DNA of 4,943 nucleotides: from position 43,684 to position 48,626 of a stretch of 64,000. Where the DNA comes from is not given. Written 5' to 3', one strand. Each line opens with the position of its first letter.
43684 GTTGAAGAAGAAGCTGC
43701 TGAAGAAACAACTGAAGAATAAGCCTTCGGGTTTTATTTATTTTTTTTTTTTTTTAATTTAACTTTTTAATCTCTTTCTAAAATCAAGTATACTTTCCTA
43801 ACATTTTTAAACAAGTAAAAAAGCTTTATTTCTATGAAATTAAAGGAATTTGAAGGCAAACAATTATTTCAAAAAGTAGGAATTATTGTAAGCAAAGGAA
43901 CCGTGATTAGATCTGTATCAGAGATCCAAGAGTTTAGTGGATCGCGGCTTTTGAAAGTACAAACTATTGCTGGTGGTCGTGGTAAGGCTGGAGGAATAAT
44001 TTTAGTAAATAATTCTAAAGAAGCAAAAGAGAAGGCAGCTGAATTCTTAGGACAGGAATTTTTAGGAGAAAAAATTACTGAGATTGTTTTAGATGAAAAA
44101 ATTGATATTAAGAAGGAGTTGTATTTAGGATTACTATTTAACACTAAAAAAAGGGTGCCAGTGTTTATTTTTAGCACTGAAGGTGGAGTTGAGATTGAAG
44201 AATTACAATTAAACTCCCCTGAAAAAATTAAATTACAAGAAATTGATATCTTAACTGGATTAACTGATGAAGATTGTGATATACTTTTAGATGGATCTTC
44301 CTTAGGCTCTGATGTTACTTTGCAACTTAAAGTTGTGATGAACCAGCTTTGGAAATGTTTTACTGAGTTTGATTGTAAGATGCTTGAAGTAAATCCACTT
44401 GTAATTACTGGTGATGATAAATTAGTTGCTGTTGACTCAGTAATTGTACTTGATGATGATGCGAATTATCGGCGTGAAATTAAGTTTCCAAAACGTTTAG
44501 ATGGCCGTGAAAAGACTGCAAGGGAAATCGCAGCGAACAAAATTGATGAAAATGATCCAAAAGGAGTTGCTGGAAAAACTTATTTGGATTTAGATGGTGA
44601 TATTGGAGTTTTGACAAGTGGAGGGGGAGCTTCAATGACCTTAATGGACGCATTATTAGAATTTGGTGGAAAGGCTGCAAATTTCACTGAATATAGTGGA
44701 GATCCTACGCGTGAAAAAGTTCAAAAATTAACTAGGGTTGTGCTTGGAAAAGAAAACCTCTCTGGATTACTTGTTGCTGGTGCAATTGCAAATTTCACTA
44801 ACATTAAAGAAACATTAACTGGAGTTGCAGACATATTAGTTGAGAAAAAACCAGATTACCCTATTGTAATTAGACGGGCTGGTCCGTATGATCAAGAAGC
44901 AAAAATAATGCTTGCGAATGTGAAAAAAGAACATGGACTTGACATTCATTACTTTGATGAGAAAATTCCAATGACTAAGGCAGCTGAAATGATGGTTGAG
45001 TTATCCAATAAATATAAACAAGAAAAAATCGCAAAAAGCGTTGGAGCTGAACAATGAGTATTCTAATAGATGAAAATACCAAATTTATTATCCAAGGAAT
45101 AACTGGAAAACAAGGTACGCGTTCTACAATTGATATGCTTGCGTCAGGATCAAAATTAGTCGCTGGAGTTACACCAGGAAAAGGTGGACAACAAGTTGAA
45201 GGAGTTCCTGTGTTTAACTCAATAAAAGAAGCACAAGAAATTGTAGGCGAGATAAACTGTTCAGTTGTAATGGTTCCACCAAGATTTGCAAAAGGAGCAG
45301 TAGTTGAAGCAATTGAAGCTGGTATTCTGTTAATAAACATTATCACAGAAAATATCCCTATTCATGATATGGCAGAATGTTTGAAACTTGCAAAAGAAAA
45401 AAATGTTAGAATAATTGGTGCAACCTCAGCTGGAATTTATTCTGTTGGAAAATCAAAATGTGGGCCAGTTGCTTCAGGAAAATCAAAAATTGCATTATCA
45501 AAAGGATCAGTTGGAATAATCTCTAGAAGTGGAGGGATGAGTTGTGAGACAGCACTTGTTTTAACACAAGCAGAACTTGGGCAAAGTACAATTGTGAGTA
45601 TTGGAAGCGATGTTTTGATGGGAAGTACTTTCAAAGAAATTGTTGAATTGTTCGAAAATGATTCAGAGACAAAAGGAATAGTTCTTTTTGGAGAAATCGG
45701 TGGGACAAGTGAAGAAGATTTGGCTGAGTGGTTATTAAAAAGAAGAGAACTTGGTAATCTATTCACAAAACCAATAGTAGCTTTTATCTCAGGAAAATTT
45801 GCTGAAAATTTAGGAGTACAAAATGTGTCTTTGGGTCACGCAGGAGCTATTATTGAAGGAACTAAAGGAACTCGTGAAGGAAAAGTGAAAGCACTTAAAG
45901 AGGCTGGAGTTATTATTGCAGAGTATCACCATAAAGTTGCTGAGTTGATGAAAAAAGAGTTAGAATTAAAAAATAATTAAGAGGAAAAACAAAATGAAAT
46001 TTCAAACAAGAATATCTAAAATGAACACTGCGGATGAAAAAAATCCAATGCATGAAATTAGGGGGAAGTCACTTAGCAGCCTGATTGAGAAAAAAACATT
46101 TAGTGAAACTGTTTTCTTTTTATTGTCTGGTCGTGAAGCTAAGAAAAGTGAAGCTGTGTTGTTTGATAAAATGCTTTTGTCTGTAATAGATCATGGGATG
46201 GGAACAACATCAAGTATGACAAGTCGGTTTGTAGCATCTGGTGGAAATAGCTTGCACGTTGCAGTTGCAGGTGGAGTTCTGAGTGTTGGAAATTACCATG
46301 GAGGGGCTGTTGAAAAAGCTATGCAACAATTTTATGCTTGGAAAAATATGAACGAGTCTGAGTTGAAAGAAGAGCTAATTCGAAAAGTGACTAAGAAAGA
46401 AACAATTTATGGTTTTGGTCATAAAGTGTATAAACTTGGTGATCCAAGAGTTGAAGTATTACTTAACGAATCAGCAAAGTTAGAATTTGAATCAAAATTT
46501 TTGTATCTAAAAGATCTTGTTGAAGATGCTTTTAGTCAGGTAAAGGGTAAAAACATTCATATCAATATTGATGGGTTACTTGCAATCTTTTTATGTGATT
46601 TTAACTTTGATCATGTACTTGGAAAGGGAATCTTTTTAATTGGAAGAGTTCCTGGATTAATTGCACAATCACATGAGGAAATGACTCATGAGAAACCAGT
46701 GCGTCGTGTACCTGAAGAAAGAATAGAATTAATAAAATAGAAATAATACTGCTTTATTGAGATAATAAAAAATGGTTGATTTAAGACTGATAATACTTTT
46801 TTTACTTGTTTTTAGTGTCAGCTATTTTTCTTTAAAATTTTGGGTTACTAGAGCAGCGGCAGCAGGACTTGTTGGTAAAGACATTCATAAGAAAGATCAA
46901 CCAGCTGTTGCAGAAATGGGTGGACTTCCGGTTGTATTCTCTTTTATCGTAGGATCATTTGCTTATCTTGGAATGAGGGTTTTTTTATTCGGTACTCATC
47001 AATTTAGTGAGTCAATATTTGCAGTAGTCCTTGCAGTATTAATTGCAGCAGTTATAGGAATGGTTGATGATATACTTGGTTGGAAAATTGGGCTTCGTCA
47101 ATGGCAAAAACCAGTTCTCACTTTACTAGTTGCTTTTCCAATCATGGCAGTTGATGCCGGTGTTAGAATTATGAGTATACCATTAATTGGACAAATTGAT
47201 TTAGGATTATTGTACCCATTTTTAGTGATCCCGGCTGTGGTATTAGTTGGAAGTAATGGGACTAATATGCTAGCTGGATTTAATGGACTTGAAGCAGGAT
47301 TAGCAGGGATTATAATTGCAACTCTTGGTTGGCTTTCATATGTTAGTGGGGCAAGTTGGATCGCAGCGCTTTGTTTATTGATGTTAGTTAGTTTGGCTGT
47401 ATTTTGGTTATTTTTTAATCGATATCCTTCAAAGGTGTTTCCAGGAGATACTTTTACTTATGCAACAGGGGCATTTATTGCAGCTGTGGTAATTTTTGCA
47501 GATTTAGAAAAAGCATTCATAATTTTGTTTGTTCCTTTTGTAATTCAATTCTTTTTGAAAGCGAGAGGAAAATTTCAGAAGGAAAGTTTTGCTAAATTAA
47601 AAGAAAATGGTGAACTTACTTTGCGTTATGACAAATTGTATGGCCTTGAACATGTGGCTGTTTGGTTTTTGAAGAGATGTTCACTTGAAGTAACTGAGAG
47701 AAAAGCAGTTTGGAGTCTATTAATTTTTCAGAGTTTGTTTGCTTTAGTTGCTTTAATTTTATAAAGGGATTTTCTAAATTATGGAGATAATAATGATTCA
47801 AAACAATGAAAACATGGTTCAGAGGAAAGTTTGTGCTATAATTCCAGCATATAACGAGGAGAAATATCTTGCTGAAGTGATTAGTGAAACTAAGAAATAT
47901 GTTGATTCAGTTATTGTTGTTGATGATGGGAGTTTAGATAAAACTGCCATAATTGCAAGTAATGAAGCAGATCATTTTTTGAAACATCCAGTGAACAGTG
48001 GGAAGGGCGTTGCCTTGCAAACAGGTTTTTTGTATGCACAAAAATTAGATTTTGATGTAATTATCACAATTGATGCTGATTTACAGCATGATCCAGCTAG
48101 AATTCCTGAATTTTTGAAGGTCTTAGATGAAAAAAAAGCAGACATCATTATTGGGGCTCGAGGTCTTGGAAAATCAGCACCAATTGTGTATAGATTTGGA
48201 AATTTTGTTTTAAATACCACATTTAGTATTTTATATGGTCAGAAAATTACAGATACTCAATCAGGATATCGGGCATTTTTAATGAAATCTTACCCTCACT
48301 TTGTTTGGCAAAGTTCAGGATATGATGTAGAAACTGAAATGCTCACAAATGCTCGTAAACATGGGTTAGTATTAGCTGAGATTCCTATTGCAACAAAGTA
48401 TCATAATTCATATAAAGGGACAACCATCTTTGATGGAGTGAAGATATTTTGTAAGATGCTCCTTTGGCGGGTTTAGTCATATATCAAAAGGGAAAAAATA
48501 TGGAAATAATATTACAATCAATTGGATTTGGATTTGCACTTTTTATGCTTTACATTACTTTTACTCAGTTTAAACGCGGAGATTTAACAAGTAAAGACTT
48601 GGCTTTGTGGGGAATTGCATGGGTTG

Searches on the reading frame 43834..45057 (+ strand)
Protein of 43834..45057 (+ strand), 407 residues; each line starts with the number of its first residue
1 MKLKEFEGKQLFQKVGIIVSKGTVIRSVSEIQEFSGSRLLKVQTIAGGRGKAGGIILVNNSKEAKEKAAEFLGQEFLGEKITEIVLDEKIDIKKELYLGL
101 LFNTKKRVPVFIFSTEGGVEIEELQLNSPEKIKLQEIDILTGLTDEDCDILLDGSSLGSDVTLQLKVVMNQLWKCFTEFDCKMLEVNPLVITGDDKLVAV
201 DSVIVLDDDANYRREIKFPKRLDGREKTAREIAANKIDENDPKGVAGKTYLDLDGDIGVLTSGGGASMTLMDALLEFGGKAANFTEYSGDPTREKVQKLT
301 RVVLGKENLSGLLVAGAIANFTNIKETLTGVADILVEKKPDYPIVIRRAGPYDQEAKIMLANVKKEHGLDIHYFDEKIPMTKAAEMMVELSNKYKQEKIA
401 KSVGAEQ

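Call 10: search_protein_families(library=pfam, proteins=[window:43834-45057:+], max_evalue=0.0001)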
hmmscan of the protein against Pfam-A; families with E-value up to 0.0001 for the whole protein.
window:43834-45057:+ (407 aa): 3 families
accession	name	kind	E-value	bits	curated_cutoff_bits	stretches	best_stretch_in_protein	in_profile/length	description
PF08442.15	ATP-grasp_2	-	4.6e-47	160.7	29.5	1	2-191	1-202/202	ATP-grasp domain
PF16114.10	Citrate_bind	-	3.5e-25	89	26.8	1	227-388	3-175/177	ATP citrate lyase citrate-binding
PF24948.1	Citrate_synth_N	-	3.1e-12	46.8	83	1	39-214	55-228/232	ATP-citrate synthase ATP-grasp domain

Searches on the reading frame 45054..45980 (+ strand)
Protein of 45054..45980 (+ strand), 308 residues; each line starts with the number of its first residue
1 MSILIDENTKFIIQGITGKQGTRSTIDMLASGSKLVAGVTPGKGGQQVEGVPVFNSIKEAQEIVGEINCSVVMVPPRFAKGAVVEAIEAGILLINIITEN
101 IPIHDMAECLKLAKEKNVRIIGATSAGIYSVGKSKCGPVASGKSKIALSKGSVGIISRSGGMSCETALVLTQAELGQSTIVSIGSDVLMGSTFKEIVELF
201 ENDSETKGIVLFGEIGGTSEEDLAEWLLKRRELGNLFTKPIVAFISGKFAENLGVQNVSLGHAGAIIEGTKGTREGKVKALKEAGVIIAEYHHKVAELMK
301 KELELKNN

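Call 10: search_protein_families(library=pfam, proteins=[window:45054-45980:+], max_evalue=0.0001)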
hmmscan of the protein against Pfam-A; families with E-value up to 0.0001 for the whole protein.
window:45054-45980:+ (308 aa): 4 families
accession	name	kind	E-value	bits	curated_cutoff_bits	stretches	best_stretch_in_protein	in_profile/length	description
PF02629.25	CoA_binding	-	4.5e-24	85.5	22.3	1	6-99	1-96/97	CoA binding domain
PF00549.24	Ligase_CoA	-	1.3e-18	67.8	24.5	1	156-286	1-127/128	CoA-ligase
PF13607.11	Succ_CoA_lig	-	2.8e-08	34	27.4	1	150-296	1-132/138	Succinyl-CoA ligase like flavodoxin domain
PF13380.12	CoA_binding_2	-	3.6e-05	24.6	22.8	1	35-128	29-113/116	CoA binding domain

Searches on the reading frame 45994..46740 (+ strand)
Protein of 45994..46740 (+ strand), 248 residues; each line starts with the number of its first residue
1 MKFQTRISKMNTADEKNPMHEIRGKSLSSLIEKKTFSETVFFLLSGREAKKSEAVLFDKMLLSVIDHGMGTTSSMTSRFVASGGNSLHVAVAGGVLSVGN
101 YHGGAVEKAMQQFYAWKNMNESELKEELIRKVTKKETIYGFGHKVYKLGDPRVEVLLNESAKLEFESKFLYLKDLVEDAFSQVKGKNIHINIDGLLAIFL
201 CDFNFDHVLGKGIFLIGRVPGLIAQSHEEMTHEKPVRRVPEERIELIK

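Call 10: search_protein_families(library=pfam, proteins=[window:45994-46740:+], max_evalue=0.0001)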
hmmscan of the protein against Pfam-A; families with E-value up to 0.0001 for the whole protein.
window:45994-46740:+ (248 aa): 1 family
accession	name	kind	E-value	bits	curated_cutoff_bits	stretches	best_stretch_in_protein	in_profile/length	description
PF00285.26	Citrate_synt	-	1.5e-39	136.5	27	1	46-237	159-355/357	Citrate synthase, C-terminal domain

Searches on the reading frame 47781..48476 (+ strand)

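Call 10: search_protein_families(library=pfam, proteins=[window:47781-48476:+], max_evalue=0.0001)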
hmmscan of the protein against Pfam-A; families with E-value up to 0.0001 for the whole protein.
window:47781-48476:+ (231 aa): 1 family
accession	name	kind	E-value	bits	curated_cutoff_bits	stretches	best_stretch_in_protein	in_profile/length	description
PF00535.33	Glycos_transf_2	-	3.1e-25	89.5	23.3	1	19-169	2-162/168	Glycosyl transferase family 2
